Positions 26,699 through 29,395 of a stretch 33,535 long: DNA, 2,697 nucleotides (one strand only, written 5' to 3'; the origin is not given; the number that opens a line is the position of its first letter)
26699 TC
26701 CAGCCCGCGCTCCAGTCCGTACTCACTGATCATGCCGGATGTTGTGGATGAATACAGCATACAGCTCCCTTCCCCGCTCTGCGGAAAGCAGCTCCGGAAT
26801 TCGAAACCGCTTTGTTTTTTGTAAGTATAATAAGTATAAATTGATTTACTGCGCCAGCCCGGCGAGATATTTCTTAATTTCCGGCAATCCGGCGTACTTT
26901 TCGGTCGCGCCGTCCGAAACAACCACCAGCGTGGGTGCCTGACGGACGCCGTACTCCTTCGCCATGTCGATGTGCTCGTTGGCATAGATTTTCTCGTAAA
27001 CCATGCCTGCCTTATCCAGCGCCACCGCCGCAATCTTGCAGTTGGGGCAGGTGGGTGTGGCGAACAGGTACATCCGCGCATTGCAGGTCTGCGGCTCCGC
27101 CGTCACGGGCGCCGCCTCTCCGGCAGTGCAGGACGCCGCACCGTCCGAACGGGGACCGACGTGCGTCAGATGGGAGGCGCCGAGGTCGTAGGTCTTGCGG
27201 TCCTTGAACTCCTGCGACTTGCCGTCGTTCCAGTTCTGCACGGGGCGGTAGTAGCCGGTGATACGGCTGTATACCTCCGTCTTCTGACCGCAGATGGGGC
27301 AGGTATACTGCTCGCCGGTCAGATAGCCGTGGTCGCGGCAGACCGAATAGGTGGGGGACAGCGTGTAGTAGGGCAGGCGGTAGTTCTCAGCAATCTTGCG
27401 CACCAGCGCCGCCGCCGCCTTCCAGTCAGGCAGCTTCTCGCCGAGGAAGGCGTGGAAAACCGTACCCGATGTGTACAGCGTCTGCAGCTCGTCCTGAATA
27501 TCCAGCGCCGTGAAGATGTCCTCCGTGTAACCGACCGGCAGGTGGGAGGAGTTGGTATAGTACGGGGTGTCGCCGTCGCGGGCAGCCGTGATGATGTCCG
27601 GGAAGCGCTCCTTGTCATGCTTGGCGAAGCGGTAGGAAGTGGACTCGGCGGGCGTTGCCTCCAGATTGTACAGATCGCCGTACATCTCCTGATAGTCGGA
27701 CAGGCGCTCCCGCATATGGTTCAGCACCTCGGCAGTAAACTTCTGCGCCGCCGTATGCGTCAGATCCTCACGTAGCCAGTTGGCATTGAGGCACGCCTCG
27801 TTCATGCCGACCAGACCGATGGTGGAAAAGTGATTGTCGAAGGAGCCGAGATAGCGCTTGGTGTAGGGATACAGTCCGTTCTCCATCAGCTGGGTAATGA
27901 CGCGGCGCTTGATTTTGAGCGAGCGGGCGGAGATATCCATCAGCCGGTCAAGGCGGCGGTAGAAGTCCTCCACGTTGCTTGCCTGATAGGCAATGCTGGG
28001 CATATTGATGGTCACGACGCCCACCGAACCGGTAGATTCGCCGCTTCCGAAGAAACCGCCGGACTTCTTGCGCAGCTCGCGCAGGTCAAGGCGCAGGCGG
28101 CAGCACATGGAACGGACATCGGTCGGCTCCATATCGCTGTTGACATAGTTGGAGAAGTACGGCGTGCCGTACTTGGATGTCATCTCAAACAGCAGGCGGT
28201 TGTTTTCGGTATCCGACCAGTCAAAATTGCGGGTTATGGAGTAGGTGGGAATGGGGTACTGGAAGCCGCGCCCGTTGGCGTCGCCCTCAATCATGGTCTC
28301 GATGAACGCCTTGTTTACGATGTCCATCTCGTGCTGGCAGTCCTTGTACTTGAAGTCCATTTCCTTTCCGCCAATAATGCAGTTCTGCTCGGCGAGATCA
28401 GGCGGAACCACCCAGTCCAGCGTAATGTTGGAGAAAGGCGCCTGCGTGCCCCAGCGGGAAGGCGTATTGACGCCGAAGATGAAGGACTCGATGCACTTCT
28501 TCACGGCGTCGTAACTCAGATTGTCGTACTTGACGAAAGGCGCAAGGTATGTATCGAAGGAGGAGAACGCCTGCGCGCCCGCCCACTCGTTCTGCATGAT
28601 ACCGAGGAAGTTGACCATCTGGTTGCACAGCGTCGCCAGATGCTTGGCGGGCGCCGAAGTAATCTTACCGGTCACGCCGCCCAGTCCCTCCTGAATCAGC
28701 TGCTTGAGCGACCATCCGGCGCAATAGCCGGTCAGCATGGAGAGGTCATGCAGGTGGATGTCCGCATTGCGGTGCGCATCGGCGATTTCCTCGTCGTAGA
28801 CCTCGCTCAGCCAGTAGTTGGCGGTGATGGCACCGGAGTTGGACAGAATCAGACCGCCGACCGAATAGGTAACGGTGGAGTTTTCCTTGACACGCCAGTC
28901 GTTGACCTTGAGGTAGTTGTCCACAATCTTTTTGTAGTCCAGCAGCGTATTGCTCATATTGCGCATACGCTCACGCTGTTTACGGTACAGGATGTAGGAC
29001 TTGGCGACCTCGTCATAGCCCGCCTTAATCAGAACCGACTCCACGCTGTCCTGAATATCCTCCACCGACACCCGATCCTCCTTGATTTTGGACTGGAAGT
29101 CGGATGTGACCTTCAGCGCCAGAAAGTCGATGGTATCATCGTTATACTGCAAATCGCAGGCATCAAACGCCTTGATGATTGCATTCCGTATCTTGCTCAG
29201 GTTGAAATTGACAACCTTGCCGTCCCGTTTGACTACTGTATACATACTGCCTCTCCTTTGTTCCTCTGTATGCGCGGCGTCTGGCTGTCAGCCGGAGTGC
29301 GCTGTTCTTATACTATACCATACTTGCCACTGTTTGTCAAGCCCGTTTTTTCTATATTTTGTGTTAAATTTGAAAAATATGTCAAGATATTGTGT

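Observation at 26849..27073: Class III ribonucleotide reductase NrdD with an in-frame C-terminal glutaredoxin/NrdH-like (CPNC) domain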

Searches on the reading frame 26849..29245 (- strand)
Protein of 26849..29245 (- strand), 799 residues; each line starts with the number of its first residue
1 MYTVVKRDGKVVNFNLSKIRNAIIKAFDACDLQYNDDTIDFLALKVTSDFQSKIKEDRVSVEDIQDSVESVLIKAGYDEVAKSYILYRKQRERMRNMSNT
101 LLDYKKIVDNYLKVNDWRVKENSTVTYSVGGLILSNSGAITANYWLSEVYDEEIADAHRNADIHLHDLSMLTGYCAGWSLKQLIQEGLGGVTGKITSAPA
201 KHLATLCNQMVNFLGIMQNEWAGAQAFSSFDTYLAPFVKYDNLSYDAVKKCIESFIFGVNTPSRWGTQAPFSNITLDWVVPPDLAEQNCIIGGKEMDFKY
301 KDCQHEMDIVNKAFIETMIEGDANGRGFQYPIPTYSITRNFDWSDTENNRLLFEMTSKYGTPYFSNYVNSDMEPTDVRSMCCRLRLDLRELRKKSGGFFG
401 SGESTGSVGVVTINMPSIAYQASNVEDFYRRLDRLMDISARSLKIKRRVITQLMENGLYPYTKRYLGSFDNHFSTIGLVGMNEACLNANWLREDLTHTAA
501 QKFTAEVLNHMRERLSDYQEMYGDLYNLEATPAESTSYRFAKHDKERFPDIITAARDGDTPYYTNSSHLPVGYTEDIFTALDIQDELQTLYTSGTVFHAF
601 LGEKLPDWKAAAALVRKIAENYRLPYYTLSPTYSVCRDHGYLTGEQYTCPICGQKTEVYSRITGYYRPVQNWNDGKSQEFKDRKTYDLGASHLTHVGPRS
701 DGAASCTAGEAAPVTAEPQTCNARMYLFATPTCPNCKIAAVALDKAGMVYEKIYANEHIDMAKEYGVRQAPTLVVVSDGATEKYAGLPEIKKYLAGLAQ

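Call 3: search_protein_families(library=pfam, proteins=[window:26849-29245:-], max_evalue=0.1)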
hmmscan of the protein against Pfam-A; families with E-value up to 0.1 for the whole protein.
window:26849-29245:- (799 aa): 6 families
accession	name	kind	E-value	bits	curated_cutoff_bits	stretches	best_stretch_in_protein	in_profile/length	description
PF13597.11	NRDD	-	1.3e-189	632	26.2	1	121-686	1-562/562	Anaerobic ribonucleoside-triphosphate reductase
PF03477.21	ATP-cone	-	1.4e-25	90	25.8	1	3-92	2-87/88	ATP cone domain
PF00085.26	Thioredoxin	-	0.00054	20.4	23.5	1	728-786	25-90/103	Thioredoxin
PF00462.30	Glutaredoxin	-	0.0015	19.2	22.9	1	727-775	3-55/60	Glutaredoxin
PF13098.12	Thioredoxin_2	-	0.0078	17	27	0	736-784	41-88/104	Thioredoxin-like domain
PF13192.12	Thioredoxin_3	-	0.015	15.8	24.8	1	730-775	7-55/76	Thioredoxin domain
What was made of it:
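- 26846..29245 (-): nrdD::trx fusion gene, 799 codons plus stop. Pfam NRDD E=1.3e-189 (call 3).
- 28970..29239 (-): ATP-cone domain, residues 3-92 (allosteric on/off domain). Pfam PF03477, 90 bits against a cutoff of 25.8 (call 3).
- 27188..28885 (-): NrdD catalytic barrel plus glycyl-radical domain, residues 121-686. Pfam PF13597 covers profile positions 1-562 of 562 (call 3).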

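Call 4: search_protein_families(library=ncbifam, proteins=[window:26849-29245:-], max_evalue=0.1)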
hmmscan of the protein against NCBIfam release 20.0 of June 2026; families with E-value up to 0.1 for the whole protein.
window:26849-29245:- (799 aa): 23 families
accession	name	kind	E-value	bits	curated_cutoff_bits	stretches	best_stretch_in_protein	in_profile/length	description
NF006126.0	PRK08270.1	equivalog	0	1134.1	548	1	2-687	3-682/684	ribonucleoside triphosphate reductase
TIGR02487.1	NrdD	equivalog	1.3e-155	519.3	326.35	1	121-685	2-580/581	anaerobic ribonucleoside-triphosphate reductase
NF006358.0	PRK08579.1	equivalog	1.8e-119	399.7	585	2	104-395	9-297/624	anaerobic ribonucleoside triphosphate reductase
NF005497.0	PRK07111.1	equivalog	3.1e-80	270.5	764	2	2-240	3-235/746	anaerobic ribonucleoside triphosphate reductase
NF006127.0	PRK08271.1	equivalog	4.2e-65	220.4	545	1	144-686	89-627/631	anaerobic ribonucleoside-triphosphate reductase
NF006732.0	PRK09263.1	equivalog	6.5e-55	186.8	657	1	2-684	3-703/712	anaerobic ribonucleoside-triphosphate reductase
TIGR02827.1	RNR_anaer_Bdell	equivalog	5.9e-53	180.3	568.3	1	147-683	65-594/596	anaerobic ribonucleoside-triphosphate reductase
NF011292.0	PRK14704.1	equivalog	6.8e-30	104.2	736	2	342-684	253-615/618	anaerobic ribonucleoside triphosphate reductase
NF009028.0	PRK12364.1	equivalog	4.7e-19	67.9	1377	1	4-105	3-105/842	ribonucleoside-diphosphate reductase subunit alpha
NF005010.0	PRK06406.1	subfamily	1.4e-15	56.6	1125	1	3-114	6-120/771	vitamin B12-dependent ribonucleotide reductase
NF005544.0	PRK07207.1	equivalog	1.4e-15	56.2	965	1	2-100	34-139/965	ribonucleoside-diphosphate reductase subunit alpha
NF009029.0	PRK12365.1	equivalog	7.9e-15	53.9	1350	1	3-110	119-234/1046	ribonucleoside-diphosphate reductase subunit alpha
NF006207.0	PRK08332.1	equivalog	1.7e-12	45.5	2400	1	3-121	5-124/1684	vitamin B12-dependent ribonucleotide reductase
TIGR02187.2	PDO_seleno_TRX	equivalog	5e-05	22.7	185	1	724-783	131-192/209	protein disulfide oxidoreductase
TIGR00411.1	redox_disulf_1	equivalog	0.00013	21.9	92.75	1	724-777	2-61/82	MJ0307 family thioredoxin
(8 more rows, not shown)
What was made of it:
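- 26846..29245 (-): NCBIfam NF006126 'ribonucleoside triphosphate reductase' scores 1134 bits against a cutoff of 548, over residues 2-687 (call 4).
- On Class III RNR catalytic subunit NrdD: Pfam PF13597 covers profile positions 1-562 of 562 (calls 3, 4).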

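Call 5: search_solved_structures(query=window:26849-29245:-, show_alignments=3, max_evalue=0.001)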
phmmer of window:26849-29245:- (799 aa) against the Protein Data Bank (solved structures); distinct sequences matched with E-value up to 0.001: 7.
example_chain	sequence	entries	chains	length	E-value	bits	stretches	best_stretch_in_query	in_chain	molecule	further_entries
8p23_A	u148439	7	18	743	5.1e-50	173.7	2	306-687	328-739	Anaerobic ribonucleoside-triphosphate reductase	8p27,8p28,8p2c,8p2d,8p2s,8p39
4coi_A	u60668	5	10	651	2.2e-37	131.9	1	152-687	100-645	ANAEROBIC RIBONUCLEOSIDE-TRIPHOSPHATE REDUCTASE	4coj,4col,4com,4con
4u3e_A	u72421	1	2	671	2.4e-37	131.8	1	152-687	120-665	Ribonucleoside triphosphate reductase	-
9d3x_A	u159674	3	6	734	1.3e-23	86.4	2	4-241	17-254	Anaerobic ribonucleoside-triphosphate reductase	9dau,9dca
1h78_A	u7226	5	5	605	2.9e-10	42.3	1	396-656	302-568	ANAEROBIC RIBONUCLEOTIDE-TRIPHOSPHATE REDUCTASE LARGE CHAIN | ANAEROBIC RIBONUCLEOTIDE-TRIPHOSPHATE REDUCTASE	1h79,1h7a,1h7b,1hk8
5im3_A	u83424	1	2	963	1.1e-07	33.8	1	3-98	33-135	Ribonucleoside-diphosphate reductase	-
5olk_A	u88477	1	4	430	2.4e-06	29.3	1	4-97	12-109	Ribonucleoside-diphosphate reductase, beta subunit 1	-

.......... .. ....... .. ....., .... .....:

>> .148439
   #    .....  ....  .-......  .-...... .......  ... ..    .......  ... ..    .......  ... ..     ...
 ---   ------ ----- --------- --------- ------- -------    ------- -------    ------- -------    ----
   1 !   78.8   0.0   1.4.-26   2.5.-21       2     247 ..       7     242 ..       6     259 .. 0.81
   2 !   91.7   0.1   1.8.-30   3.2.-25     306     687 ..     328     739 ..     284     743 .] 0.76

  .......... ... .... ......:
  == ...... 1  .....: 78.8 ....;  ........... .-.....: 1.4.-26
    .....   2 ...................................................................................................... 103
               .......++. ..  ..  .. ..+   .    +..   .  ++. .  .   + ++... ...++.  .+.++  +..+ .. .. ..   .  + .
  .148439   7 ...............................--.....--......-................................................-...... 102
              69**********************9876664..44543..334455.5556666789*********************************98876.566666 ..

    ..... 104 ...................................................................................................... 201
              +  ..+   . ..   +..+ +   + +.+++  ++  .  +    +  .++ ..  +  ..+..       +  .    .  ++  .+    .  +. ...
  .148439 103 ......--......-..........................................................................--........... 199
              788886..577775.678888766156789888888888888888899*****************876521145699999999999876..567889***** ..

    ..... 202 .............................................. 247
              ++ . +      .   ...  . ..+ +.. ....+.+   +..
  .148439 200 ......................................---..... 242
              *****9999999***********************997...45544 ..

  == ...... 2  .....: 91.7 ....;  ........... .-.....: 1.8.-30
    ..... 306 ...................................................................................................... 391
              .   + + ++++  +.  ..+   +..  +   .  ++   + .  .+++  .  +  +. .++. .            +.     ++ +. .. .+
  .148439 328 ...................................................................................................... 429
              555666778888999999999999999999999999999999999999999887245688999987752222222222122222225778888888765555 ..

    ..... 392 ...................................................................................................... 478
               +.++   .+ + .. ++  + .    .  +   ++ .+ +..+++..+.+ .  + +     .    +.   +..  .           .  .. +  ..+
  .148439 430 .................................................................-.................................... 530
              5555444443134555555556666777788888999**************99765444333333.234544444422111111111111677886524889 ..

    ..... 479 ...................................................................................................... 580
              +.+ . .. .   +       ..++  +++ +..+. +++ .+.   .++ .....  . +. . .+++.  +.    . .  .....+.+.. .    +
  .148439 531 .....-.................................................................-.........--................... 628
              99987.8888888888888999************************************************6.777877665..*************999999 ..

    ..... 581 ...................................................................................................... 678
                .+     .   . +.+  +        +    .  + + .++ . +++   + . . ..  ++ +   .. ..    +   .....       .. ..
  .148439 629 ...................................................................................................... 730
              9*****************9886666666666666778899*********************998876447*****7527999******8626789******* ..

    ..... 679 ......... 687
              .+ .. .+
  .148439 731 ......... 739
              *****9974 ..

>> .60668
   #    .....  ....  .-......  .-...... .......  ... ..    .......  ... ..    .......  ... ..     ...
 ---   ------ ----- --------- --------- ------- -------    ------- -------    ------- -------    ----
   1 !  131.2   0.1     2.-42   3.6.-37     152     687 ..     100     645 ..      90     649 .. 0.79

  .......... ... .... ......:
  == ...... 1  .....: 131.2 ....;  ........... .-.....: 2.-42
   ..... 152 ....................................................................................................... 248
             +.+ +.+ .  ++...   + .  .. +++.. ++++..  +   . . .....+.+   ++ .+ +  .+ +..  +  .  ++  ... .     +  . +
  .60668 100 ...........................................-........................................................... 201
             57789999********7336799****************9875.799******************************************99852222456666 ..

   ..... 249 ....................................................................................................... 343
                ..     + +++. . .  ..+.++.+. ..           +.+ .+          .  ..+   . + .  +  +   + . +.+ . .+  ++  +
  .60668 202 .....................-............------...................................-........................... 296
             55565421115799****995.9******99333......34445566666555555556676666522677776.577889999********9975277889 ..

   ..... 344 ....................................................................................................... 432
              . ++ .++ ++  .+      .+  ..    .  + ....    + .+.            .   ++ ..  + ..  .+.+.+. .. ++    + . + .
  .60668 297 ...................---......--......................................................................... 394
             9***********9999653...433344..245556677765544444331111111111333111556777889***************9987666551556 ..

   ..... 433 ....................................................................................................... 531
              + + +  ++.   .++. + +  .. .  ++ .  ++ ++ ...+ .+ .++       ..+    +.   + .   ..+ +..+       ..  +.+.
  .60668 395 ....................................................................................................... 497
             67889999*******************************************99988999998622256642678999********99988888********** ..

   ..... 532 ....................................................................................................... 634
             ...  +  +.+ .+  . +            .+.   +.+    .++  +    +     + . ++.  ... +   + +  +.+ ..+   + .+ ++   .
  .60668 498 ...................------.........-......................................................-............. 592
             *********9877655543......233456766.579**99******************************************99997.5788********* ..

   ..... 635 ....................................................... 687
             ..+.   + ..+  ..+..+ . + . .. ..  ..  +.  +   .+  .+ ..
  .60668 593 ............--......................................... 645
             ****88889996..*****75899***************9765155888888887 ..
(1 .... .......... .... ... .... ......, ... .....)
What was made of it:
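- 27188..28885 (-): Aligns to the solved NrdDs 4coi/4u3e and 8p23 (call 5).
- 28721..28723 (-): Cys175, the beta-A active-site cysteine (GYC175AGW). Aligns to T. maritima PYC125FAY (call 5).
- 27251..27265 (-): Glycyl-radical motif R661-I-T-G664-Y665. Aligns to the solved NrdDs (call 5).
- On Thiol-dependent class III RNR (NrdD2 sense: three Cys plus Glu): E529 aligns to the Glu of Tm FNIEQV and to Leu in P. copri (call 5).
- Closest known: Thioredoxin-dependent class III RNR of Neisseria bacilliformis. Different: The T. maritima core is only distantly similar to the query (E=2e-37, call 5).
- The active site has the full thiol-type residue set (call 5).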

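Call 8: list_cluster_members(proteins=[window:26849-29245:-])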
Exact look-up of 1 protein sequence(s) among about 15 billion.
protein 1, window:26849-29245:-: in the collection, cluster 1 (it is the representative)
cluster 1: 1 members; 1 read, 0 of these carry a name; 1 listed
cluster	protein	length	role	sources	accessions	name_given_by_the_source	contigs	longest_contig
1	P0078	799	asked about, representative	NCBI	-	-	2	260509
